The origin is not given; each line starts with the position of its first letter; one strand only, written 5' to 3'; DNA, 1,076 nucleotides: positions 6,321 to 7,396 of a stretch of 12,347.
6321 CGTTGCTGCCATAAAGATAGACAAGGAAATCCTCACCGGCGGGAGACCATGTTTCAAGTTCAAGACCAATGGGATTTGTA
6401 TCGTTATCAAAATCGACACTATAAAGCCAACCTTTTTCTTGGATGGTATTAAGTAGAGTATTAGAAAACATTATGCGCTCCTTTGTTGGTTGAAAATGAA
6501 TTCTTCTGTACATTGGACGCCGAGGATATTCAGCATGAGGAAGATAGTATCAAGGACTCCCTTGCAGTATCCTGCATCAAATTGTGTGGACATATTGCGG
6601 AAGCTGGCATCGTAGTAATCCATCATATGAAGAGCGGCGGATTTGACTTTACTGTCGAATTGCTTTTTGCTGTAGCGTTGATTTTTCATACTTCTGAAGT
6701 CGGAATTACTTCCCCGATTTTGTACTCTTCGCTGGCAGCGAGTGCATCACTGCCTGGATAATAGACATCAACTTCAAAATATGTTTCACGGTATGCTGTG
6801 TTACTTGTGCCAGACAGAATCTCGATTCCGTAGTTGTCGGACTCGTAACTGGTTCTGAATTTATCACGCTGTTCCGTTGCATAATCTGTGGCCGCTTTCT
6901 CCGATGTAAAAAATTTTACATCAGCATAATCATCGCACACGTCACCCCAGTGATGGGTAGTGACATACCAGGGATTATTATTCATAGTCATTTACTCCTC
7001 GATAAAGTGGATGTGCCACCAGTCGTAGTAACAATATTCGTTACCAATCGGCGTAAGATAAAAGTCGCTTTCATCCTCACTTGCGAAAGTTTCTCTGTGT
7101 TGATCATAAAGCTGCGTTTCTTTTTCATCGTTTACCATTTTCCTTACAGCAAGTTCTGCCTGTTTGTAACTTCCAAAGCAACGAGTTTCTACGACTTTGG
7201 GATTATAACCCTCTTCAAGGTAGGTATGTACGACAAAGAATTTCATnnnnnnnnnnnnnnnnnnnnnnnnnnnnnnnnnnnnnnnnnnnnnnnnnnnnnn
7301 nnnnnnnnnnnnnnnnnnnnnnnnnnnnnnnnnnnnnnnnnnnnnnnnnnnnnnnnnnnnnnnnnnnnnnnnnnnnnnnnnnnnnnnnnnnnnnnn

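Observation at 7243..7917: Acidic protein with three CxxC zinc-ribbon-like knuckles and a conserved-looking C-terminal block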

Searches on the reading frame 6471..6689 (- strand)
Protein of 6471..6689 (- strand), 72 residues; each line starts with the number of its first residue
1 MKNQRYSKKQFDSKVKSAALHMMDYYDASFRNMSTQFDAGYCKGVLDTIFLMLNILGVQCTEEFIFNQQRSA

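Call 86: search_protein_families(library=pfam, proteins=[window:6471-6689:-], max_evalue=0.01)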
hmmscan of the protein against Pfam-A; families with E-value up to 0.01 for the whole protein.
window:6471-6689:- (72 aa): 1 family
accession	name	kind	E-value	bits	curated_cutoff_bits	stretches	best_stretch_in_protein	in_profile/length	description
PF15859.10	DEC1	-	0.0075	16.7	27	1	18-43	24-49/70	Deleted in esophageal cancer 1 family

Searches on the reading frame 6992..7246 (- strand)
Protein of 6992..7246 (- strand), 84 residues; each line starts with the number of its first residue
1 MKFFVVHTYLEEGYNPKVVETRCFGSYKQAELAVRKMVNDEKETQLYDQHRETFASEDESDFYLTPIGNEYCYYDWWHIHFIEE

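Call 3: search_protein_families(library=pfam, proteins=[window:6992-7246:-], max_evalue=0.1)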
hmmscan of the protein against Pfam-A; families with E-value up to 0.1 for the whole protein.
window:6992-7246:- (84 aa): 0 families

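Call 5: search_protein_families(library=phrogs, proteins=[window:6992-7246:-], max_evalue=0.01)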
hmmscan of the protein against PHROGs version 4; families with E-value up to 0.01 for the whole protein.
window:6992-7246:- (84 aa): 0 families

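Call 65: search_protein_families(library=pfam, alignment_id=A5, max_evalue=0.0001)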
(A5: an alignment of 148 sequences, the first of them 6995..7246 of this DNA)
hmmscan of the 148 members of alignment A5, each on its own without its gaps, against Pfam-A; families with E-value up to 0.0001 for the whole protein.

A. member 1, window:6995-7246:- (84 aa): 0 families

B. families by the number of members that match (of 148 scanned): 19 families
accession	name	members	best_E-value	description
PF23790.1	Kyano_Gp96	2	2.5e-25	Kyanoviridae Gp96 protein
PF01381.28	HTH_3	2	2.8e-13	Helix-turn-helix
PF13443.12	HTH_26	2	2.2e-10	Cro/C1-type HTH DNA-binding domain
PF12844.13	HTH_19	2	1.3e-09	Helix-turn-helix domain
PF13560.12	HTH_31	2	1.3e-08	Helix-turn-helix domain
PF00692.24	dUTPase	1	9.6e-32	dUTPase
PF14743.12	DNA_ligase_OB_2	1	5.5e-14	DNA ligase OB-like domain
PF17441.7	DUF5419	1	6.6e-14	Family of unknown function (DUF5419)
PF04014.23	MazE_antitoxin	1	4.3e-11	Antidote-toxin recognition MazE, bacterial antitoxin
PF22769.1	DCD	1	2.4e-10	dCTP deaminase-like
PF01068.26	DNA_ligase_A_M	1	6.9e-10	ATP dependent DNA ligase domain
PF09643.15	YopX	1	1e-09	YopX protein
PF13936.12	HTH_38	1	1.7e-06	Helix-turn-helix domain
PF02796.21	HTH_7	1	5.9e-06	Helix-turn-helix domain of resolvase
PF02498.22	Bro-N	1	6.2e-06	BRO family, N-terminal domain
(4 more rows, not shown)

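Call 66: search_protein_families(library=phrogs, alignment_id=A5, max_evalue=0.00001)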
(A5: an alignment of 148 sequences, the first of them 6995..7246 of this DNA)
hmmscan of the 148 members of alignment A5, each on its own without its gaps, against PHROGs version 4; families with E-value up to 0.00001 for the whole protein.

A. member 1, window:6995-7246:- (84 aa): 0 families

B. families by the number of members that match (of 148 scanned): 58 families (the first 25 are shown)
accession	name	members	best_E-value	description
phrog_9294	-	3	8.7e-43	-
phrog_554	-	2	3e-27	-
phrog_3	-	2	7.7e-13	transcriptional repressor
phrog_26669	-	2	1.1e-10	-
phrog_8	-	2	2.4e-10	transcriptional regulator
phrog_4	-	2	2e-08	transcriptional repressor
phrog_2967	-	2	3.5e-08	transcriptional regulator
phrog_2328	-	2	6.5e-08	transcriptional repressor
phrog_2439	-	2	2.3e-06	transcriptional regulator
phrog_4583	-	2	2.4e-06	transcriptional repressor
phrog_16548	-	2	3.3e-06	-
phrog_2554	-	1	1.8e-62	-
phrog_114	-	1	1.2e-54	ATP-dependent DNA ligase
phrog_38757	-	1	5.8e-47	-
phrog_3377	-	1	3.5e-44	HNH endonuclease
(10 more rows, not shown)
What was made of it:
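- Tried and rejected: Pfam and PHROG scans of 148 neighbours were mostly blank (calls 65, 66).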

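Call 76: search_protein_families(library=padloc, proteins=[window:6992-7246:-], max_evalue=0.01)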
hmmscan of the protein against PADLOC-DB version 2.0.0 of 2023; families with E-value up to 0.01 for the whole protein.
window:6992-7246:- (84 aa): 0 families

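Call 85: search_protein_families(library=ncbifam, proteins=[window:6992-7246:-], max_evalue=0.01)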
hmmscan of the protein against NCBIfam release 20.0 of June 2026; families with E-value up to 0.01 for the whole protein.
window:6992-7246:- (84 aa): 0 families
